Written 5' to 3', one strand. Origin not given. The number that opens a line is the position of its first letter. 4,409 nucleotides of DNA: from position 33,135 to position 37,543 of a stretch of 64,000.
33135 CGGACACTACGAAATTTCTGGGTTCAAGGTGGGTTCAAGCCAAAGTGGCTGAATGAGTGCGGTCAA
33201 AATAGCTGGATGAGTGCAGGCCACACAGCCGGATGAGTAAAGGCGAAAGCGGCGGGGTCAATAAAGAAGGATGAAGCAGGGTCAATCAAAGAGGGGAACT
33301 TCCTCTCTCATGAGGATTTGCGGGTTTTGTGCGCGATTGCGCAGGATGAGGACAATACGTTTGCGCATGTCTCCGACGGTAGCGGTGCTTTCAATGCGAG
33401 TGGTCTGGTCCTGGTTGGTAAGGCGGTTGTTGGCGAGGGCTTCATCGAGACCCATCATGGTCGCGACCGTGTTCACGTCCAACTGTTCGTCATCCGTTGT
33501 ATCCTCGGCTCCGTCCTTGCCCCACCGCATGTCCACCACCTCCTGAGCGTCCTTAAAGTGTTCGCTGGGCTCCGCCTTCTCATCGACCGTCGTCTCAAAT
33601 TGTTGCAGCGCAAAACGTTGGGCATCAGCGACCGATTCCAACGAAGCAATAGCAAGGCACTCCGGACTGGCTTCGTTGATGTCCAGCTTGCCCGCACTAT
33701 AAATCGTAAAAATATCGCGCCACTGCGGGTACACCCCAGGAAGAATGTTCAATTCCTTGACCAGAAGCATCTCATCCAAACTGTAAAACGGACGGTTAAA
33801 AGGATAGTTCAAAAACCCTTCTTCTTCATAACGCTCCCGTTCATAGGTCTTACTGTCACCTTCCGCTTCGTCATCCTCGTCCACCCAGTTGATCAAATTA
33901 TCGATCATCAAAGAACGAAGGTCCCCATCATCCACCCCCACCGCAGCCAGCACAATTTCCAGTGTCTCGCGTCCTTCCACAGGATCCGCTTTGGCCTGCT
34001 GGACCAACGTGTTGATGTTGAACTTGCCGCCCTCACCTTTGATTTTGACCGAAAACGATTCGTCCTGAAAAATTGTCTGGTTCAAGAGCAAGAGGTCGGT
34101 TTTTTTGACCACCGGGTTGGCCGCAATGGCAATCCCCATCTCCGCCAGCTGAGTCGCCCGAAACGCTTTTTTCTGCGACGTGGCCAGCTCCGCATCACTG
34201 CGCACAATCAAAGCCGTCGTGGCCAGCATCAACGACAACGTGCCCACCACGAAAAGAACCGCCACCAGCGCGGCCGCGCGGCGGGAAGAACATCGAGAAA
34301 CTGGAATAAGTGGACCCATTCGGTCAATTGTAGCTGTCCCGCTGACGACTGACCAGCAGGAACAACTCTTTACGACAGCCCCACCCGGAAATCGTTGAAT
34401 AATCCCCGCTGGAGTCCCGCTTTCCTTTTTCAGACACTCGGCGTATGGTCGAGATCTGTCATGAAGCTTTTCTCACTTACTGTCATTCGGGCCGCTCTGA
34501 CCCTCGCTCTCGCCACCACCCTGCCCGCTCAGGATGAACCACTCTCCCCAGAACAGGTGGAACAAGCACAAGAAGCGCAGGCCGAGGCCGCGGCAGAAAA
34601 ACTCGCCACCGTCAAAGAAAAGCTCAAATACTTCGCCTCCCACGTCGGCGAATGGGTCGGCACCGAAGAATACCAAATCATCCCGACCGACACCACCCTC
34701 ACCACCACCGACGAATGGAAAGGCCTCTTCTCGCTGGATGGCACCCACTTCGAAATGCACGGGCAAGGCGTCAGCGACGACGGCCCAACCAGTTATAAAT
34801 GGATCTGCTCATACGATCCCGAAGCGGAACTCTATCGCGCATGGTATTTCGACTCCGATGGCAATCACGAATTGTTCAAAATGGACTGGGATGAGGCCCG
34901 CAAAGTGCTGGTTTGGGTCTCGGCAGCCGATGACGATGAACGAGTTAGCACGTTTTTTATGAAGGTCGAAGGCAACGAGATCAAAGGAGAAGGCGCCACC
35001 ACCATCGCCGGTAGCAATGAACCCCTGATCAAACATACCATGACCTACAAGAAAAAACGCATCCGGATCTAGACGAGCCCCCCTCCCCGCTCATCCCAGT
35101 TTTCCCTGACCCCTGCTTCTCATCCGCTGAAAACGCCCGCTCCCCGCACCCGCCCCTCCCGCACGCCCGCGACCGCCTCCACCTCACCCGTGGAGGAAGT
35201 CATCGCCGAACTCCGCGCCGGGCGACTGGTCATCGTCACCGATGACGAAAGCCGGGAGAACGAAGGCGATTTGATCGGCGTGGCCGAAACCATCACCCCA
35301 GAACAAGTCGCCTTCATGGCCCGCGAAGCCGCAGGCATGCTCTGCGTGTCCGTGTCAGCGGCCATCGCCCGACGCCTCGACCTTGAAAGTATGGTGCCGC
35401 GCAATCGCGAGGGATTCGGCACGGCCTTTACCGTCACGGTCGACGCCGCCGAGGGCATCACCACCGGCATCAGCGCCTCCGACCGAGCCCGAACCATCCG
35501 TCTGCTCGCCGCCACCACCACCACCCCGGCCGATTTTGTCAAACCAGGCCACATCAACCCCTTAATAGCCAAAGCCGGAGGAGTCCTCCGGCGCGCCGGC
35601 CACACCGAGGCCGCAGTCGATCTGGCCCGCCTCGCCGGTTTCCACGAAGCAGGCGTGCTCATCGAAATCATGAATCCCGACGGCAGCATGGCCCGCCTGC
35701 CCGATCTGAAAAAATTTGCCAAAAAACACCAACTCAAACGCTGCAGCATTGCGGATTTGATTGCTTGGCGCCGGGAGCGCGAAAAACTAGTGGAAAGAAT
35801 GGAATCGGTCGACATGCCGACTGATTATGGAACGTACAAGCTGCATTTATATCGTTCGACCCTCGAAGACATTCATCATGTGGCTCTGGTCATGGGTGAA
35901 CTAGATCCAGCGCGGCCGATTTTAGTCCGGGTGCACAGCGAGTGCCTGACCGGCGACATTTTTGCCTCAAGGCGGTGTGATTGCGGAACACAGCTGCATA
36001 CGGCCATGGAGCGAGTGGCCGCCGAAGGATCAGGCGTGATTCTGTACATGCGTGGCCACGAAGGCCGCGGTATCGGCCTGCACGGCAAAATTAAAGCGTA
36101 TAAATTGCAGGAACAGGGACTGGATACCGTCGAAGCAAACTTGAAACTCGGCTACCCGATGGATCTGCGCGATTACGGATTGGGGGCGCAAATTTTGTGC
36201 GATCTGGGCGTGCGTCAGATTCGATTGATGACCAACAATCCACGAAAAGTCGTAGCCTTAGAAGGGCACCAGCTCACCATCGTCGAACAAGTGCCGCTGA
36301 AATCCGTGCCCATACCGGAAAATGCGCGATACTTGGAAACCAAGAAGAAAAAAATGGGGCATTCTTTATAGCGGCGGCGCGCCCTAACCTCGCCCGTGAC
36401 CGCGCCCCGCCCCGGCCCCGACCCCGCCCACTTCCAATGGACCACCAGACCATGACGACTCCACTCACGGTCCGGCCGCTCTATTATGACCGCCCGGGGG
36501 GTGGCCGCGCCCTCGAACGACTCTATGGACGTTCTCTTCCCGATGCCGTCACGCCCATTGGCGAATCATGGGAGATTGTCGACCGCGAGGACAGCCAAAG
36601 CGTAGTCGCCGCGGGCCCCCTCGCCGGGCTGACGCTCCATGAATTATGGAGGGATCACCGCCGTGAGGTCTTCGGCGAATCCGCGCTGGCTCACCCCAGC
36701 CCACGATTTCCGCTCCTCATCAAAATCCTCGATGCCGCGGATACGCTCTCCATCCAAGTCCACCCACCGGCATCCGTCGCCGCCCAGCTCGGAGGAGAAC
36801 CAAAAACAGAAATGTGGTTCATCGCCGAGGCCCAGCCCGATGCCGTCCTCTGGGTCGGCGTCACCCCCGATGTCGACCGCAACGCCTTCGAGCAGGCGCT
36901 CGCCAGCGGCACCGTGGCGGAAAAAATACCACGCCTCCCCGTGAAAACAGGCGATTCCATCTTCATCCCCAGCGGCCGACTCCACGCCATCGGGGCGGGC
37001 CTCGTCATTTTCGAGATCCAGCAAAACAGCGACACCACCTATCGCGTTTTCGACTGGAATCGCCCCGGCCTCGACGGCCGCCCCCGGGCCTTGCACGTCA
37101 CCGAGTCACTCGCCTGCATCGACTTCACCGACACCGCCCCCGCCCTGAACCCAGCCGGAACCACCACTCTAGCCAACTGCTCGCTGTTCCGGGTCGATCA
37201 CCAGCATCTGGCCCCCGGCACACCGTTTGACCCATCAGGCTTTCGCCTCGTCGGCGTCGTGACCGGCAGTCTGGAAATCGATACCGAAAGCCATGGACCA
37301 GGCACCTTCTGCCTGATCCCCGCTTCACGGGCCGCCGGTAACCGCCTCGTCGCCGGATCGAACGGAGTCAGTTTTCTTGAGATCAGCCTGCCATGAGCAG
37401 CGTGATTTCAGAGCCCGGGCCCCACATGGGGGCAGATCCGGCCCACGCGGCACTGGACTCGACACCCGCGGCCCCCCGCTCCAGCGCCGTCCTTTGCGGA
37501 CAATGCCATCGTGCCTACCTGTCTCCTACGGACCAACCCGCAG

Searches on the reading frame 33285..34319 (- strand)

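Call 75: search_protein_families(library=pfam, proteins=[window:33285-34319:-], max_evalue=0.00001)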
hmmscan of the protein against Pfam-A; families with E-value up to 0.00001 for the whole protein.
window:33285-34319:- (345 aa): 1 family
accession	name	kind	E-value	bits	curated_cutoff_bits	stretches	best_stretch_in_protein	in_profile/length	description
PF21687.3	T2SSK_1st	-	9.9e-09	36.3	26.2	1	98-190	1-90/107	Type II secretion system (T2SS), protein K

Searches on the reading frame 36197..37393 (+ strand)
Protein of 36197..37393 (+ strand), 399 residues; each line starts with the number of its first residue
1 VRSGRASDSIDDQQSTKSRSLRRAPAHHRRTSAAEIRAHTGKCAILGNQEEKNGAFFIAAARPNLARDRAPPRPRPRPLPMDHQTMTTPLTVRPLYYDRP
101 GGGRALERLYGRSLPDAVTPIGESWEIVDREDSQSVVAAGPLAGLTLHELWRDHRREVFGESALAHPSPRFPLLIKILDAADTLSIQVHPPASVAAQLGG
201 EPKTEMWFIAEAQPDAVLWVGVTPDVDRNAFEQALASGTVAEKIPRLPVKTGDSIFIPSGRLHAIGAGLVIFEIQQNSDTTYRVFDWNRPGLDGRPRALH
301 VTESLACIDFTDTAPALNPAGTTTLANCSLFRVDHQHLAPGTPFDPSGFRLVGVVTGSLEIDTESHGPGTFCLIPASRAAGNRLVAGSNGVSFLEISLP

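Call 75: search_protein_families(library=pfam, proteins=[window:36197-37393:+], max_evalue=0.00001)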
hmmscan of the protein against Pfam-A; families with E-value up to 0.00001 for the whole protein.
window:36197-37393:+ (399 aa): 1 family
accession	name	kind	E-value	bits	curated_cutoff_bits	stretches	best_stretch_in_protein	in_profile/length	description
PF20511.4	PMI_typeI_cat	-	8.4e-12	45.9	22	1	102-198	18-110/143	Phosphomannose isomerase type I, catalytic domain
